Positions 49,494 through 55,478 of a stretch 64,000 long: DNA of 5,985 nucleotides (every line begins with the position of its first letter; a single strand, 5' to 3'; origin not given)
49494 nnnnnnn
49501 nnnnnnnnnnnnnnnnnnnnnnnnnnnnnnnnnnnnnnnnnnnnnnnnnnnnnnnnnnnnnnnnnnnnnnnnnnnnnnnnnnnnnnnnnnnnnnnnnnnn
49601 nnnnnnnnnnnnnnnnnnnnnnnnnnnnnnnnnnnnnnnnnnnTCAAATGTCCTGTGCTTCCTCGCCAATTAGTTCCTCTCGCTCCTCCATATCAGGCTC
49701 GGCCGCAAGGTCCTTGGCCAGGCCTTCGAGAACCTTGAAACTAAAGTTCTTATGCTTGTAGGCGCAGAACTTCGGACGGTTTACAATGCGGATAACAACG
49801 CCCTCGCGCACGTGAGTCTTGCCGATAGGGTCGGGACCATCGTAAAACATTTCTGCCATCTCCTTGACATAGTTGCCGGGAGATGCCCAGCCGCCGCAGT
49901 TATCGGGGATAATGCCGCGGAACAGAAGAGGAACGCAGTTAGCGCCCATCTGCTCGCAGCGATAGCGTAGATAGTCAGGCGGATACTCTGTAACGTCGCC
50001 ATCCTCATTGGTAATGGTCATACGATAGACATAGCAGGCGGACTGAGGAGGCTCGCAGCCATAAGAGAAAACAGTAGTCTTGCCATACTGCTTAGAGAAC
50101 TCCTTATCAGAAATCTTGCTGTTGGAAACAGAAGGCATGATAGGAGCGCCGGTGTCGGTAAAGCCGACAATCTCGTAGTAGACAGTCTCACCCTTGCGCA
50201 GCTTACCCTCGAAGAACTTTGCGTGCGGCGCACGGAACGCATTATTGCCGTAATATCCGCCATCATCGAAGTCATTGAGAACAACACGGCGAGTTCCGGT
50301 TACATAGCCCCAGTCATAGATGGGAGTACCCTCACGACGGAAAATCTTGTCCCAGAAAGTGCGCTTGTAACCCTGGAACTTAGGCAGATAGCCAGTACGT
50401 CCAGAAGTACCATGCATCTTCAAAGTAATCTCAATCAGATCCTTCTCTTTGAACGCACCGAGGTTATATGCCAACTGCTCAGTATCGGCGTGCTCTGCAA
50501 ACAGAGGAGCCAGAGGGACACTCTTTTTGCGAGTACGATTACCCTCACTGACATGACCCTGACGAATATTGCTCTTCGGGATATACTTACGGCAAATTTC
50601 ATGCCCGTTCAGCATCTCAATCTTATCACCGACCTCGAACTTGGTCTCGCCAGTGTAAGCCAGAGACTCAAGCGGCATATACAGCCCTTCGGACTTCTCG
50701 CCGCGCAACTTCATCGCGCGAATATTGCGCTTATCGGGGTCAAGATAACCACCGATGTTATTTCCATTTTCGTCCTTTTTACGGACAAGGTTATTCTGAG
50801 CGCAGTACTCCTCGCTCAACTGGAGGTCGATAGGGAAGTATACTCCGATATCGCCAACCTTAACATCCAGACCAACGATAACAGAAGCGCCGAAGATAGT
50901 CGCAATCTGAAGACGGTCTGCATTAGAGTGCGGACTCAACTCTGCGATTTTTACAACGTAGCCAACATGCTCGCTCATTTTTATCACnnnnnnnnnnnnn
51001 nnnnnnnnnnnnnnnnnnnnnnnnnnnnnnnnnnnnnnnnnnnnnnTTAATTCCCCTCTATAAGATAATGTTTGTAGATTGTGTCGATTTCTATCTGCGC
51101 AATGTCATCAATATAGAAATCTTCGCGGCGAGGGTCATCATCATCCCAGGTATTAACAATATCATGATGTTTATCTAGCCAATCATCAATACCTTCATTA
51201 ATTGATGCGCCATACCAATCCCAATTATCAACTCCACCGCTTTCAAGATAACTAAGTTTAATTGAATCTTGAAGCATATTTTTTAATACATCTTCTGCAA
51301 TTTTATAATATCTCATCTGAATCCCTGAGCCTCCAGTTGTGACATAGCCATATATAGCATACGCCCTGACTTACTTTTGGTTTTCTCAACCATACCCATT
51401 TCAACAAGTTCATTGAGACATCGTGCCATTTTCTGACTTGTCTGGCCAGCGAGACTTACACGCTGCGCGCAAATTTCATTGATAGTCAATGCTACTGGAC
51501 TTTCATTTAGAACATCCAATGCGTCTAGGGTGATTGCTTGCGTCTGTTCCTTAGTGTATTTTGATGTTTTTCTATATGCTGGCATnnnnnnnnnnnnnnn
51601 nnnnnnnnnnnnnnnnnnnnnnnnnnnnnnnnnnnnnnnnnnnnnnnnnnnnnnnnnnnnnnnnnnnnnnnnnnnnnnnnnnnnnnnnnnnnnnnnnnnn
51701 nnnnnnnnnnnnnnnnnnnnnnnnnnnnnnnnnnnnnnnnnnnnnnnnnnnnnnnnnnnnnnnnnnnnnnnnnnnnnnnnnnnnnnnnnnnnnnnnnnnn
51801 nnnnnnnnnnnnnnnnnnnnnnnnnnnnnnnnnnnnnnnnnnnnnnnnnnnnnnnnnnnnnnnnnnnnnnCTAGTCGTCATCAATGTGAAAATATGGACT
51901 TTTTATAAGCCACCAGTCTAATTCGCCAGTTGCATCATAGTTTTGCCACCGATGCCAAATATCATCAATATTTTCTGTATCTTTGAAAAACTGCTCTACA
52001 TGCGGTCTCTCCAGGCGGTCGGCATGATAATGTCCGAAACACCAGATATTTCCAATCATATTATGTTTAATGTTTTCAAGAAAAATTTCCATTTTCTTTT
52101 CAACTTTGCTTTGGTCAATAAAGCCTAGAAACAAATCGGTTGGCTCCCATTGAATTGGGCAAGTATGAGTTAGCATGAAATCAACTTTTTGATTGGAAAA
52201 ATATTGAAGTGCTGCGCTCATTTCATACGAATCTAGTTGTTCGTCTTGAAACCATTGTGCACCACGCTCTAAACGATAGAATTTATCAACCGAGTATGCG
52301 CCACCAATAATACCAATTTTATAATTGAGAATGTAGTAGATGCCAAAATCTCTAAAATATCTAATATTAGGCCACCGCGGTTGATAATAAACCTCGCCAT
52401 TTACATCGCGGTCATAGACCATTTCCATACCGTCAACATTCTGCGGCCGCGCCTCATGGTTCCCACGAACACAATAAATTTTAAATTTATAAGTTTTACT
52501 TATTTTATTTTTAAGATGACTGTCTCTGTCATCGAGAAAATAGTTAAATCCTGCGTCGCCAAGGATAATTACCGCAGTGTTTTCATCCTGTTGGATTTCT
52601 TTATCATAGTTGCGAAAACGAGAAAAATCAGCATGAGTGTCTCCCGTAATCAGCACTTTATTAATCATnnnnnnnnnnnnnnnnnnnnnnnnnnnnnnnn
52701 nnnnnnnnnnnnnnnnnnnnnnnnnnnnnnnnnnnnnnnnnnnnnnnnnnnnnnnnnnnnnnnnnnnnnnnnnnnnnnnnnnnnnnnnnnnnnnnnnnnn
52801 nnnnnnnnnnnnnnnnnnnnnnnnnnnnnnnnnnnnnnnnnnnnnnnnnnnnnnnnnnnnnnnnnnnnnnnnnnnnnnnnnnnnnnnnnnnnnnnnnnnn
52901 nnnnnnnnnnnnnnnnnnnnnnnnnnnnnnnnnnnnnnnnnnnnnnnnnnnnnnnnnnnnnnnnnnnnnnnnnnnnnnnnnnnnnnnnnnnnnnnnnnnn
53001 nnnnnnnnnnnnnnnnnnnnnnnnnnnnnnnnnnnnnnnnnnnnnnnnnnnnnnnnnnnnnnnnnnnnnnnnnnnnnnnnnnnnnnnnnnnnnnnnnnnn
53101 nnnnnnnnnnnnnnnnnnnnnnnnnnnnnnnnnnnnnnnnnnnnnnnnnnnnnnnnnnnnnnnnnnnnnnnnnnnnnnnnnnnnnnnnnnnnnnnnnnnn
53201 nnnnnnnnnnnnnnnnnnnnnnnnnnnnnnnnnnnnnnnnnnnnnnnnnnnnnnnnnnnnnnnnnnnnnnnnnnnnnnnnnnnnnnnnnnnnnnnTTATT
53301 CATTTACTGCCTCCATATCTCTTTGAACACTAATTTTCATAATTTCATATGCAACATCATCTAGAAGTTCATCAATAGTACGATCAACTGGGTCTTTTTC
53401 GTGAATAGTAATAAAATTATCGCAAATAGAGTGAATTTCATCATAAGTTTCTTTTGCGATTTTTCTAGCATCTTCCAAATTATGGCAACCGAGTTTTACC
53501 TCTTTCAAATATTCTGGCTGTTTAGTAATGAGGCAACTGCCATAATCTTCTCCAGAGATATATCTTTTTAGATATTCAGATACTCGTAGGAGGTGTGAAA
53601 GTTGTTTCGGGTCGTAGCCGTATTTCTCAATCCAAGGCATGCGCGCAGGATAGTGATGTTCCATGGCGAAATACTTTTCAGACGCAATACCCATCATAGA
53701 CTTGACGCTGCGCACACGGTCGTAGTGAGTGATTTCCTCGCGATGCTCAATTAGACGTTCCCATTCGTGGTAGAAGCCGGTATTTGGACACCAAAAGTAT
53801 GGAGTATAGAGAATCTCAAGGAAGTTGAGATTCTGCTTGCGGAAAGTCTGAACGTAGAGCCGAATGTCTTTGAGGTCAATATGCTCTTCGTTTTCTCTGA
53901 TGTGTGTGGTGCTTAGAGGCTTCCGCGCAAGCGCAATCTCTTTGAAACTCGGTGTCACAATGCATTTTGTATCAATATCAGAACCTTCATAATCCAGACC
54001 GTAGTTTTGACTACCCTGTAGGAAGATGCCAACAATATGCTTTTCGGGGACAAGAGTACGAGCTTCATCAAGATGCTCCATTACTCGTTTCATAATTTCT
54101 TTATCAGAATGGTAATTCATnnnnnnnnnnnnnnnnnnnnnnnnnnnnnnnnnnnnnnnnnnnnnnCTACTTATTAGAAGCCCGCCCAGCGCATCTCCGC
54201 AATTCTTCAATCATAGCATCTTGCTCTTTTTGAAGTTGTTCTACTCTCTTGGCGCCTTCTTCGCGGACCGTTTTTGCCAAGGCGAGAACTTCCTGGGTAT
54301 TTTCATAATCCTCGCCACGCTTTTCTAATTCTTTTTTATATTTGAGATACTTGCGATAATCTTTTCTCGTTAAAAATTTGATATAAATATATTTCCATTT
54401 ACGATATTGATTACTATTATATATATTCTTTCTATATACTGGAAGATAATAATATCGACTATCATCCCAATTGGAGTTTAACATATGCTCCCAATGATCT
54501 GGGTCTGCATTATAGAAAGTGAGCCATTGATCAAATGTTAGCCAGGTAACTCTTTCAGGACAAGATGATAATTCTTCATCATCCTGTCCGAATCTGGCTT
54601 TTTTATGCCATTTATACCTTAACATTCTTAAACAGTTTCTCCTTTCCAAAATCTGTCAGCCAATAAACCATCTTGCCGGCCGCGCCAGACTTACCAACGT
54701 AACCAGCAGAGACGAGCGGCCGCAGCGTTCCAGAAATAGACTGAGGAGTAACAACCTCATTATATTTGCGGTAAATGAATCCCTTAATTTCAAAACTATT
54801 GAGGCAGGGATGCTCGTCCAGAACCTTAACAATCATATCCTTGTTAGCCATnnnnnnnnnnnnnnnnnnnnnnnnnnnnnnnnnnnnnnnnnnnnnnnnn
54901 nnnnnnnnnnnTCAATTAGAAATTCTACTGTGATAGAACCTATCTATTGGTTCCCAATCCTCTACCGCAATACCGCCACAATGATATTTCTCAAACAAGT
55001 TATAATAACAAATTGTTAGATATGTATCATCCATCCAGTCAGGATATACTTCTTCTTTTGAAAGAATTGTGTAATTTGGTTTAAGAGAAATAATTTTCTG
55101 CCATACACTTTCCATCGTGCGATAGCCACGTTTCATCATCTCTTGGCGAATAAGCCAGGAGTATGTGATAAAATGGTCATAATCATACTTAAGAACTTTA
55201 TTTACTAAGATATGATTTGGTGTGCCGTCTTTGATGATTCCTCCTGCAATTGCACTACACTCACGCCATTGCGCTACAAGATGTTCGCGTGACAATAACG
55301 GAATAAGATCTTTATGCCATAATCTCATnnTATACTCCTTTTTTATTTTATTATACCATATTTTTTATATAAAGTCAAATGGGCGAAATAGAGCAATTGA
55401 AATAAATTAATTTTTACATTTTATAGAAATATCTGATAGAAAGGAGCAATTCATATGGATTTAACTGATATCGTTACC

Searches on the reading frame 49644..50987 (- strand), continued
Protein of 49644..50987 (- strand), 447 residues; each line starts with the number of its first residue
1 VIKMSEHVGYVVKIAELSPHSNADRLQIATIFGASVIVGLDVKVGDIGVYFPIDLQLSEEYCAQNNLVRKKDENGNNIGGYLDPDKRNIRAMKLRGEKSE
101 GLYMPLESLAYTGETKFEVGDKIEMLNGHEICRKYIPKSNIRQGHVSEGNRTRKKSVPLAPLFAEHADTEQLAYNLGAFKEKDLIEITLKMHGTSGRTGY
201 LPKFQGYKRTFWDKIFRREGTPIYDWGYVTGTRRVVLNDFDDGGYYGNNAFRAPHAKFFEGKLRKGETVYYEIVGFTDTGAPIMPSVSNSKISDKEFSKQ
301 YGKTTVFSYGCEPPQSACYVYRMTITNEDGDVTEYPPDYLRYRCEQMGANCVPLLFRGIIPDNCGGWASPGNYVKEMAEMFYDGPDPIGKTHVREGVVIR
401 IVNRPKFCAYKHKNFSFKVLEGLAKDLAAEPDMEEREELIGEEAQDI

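Call 47: find_related_loci(query=A1, collection=genome_contigs, flank=8000)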
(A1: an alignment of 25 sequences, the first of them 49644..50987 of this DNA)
Query A1 (447 aa) in genome_contigs; peptide patterns used: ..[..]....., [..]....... (x = any residue, [..] = any of these).
149 stretches matched a pattern; 31 encode a relative of the query (tblastn E <= 1e-3); 31 distinct loci.
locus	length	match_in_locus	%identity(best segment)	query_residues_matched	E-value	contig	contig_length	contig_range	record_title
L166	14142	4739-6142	66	5-443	0e+0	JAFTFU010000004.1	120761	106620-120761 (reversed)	MAG: Clostridia bacterium isolate RGIG3779 Roe_deer_Abomasum-4__c1923, whole genome shotgun sequence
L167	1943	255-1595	64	7-439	0e+0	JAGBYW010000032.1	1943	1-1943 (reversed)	MAG: Bacteroidaceae bacterium isolate RGIG9572 Yak_Colon-4__c143703, whole genome shotgun sequence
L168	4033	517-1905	61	4-439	0e+0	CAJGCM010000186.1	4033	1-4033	MAG: uncultured Clostridia bacterium isolate MAG24 genome assembly, contig: k141_5219583_length_4033_cov_15.3679, whole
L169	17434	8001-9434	62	7-447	0e+0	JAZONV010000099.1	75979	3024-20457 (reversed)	MAG: Clostridia bacterium isolate T1900045635_YK20190329.MAGScoT_cleanbin_000026 SGB_8089_k141_1208809, whole genome sho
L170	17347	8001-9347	62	4-433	0e+0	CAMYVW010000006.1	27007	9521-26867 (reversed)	MAG TPA_asm: uncultured Tenericutes bacterium isolate SRR10912535_bin.32_metaWRAP_v1.3_MAG genome assembly, contig: ERZ1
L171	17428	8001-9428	60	9-446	0e+0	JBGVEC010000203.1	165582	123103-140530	MAG: Paludibacteraceae bacterium isolate fecal_MAG_422 fecal_MAG_422_contig_0204, whole genome shotgun sequence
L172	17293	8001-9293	65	9-439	0e+0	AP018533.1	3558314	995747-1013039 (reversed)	Clostridiales bacterium CCNA10 DNA, complete genome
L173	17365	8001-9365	62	9-444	0e+0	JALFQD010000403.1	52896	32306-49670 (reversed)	MAG: Clostridium sp. isolate SUG910 k141_296067, whole genome shotgun sequence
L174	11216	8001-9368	63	7-423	0e+0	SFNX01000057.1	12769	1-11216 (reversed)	MAG: Lachnospiraceae bacterium isolate W3P1.012 Contig1559, whole genome shotgun sequence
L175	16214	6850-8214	61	9-444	0e+0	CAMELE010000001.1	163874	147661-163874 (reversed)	MAG: uncultured Mollicutes bacterium isolate SRR11489748_bin.2_metaWRAP_v1.3_MAG genome assembly, contig: ERZ11466799.24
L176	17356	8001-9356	61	9-426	0e+0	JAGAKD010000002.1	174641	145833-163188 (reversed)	MAG: Lachnospiraceae bacterium isolate RGIG8516 Water_deer_Cecum-2__c248, whole genome shotgun sequence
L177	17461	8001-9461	58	9-444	0e+0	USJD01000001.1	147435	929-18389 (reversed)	uncultured Prevotella sp. isolate UMGS1762 genome assembly, contig: NODE_9_length_147435_cov_4.927168, whole genome shot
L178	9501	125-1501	59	4-439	0e+0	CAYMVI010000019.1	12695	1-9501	MAG TPA_asm: uncultured Eubacteriales bacterium isolate SRP315200_co2_486 genome assembly, contig: NODE_6273_length_1269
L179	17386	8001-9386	60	3-447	2e-180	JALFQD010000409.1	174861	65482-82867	MAG: Clostridium sp. isolate SUG910 k141_369990, whole genome shotgun sequence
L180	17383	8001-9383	59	7-443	2e-176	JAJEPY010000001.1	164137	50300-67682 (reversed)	Hominicoprocola fusiformis strain CLA-AA-H269 NODE_1_length_164137_cov_28.463422, whole genome shotgun sequence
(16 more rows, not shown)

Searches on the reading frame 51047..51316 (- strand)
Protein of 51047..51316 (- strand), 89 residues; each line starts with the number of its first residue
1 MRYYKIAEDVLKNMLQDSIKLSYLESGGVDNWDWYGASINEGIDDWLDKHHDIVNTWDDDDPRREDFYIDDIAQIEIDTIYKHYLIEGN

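Call 57: search_protein_families(library=pfam, proteins=[window:51047-51316:-], max_evalue=0.01)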
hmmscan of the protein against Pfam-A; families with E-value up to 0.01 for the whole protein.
window:51047-51316:- (89 aa): 1 family
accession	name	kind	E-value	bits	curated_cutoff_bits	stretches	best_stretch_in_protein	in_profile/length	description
PF25708.1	Phage_T7_Gp5_9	-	3.8e-09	36.8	24.5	1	6-40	7-40/46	Phage T7 gp5.9 RecBCD inhibitor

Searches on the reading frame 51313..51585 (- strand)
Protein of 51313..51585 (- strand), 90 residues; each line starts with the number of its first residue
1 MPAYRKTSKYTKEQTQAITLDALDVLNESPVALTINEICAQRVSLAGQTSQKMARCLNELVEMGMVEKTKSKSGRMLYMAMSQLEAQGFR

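Call 57: search_protein_families(library=pfam, proteins=[window:51313-51585:-], max_evalue=0.01)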
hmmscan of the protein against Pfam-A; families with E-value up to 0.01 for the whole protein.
window:51313-51585:- (90 aa): 3 families
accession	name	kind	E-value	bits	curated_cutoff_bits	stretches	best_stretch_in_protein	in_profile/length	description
PF12802.13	MarR_2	-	0.00051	20.6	27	1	19-73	7-57/61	MarR family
PF09339.16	HTH_IclR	-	0.001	19.2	22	0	19-68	5-50/52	IclR helix-turn-helix domain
PF08100.18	Dimerisation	-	0.0024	18.1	25.6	1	16-75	24-78/93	O-methyltransferase dimerisation domain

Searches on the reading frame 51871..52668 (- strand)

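Call 57: search_protein_families(library=pfam, proteins=[window:51871-52668:-], max_evalue=0.01)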
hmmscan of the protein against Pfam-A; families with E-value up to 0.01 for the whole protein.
window:51871-52668:- (265 aa): 2 families
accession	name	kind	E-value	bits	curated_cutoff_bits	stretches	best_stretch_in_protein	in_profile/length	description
PF00149.33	Metallophos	-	7.6e-12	46.5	21.5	1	4-216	2-190/191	Calcineurin-like phosphoesterase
PF12850.12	Metallophos_2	-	0.00029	21.3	27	1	4-220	2-122/154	Calcineurin-like phosphoesterase superfamily domain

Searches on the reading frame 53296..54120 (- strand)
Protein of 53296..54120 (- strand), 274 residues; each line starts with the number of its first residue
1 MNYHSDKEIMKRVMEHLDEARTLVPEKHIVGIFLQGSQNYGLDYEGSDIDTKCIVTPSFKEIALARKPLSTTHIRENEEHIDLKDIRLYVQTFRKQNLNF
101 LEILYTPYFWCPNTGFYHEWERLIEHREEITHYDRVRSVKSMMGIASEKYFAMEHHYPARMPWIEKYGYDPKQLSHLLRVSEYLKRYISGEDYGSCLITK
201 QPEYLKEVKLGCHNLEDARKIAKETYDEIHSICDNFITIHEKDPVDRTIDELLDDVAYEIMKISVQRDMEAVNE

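Call 27: search_protein_families(library=phrogs, proteins=[window:53296-54120:-], max_evalue=0.001)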
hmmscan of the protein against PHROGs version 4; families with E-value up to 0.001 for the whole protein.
window:53296-54120:- (274 aa): 3 families
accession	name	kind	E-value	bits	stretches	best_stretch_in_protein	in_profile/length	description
phrog_388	-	DNA, RNA and nucleotide metabolism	3.9e-21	76.5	2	10-148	18-154/351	nucleotidyltransferase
phrog_33308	-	unknown function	9.8e-07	29.5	1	27-108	23-105/241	-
phrog_18009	-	unknown function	3.2e-05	24.6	1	13-130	11-136/281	-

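Call 28: search_protein_families(library=pfam, proteins=[window:53296-54120:-], max_evalue=0.01)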
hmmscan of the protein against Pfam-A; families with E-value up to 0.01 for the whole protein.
window:53296-54120:- (274 aa): 2 families
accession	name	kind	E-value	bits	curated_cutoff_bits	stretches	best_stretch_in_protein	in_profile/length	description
PF10127.15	RlaP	-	3.7e-05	24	23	1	32-153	23-140/249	RNA repair pathway DNA polymerase beta family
PF01909.29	NTP_transf_2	-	0.0024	18.7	21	1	14-83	2-71/93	Nucleotidyltransferase domain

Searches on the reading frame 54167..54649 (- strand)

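Call 57: search_protein_families(library=pfam, proteins=[window:54167-54649:-], max_evalue=0.01)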
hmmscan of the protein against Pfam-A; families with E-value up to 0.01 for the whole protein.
window:54167-54649:- (160 aa): 1 family
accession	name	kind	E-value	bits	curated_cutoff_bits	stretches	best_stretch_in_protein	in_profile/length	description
PF02403.27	Seryl_tRNA_N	-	0.0093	16.6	28.2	0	103-150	13-59/108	Seryl-tRNA synthetase N-terminal domain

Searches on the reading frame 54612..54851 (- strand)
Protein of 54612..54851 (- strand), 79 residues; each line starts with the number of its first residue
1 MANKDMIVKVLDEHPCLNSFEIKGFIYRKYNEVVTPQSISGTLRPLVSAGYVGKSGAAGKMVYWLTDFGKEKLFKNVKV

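Call 27: search_protein_families(library=phrogs, proteins=[window:54612-54851:-], max_evalue=0.001)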
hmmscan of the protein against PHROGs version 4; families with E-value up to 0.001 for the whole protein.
window:54612-54851:- (79 aa): 1 family
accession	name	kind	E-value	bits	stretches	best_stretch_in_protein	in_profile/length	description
phrog_4278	-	unknown function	1.5e-05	25.8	1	10-78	39-109/127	-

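Call 28: search_protein_families(library=pfam, proteins=[window:54612-54851:-], max_evalue=0.01)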
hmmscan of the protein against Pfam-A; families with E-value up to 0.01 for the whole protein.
window:54612-54851:- (79 aa): 0 families

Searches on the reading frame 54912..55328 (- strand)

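Call 57: search_protein_families(library=pfam, proteins=[window:54912-55328:-], max_evalue=0.01)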
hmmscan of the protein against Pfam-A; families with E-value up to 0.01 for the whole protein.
window:54912-55328:- (138 aa): 1 family
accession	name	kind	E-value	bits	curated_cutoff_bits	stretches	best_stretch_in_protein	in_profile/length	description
PF03013.19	Pyr_excise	-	7.2e-17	62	23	1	1-73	1-77/81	Pyrimidine dimer DNA glycosylase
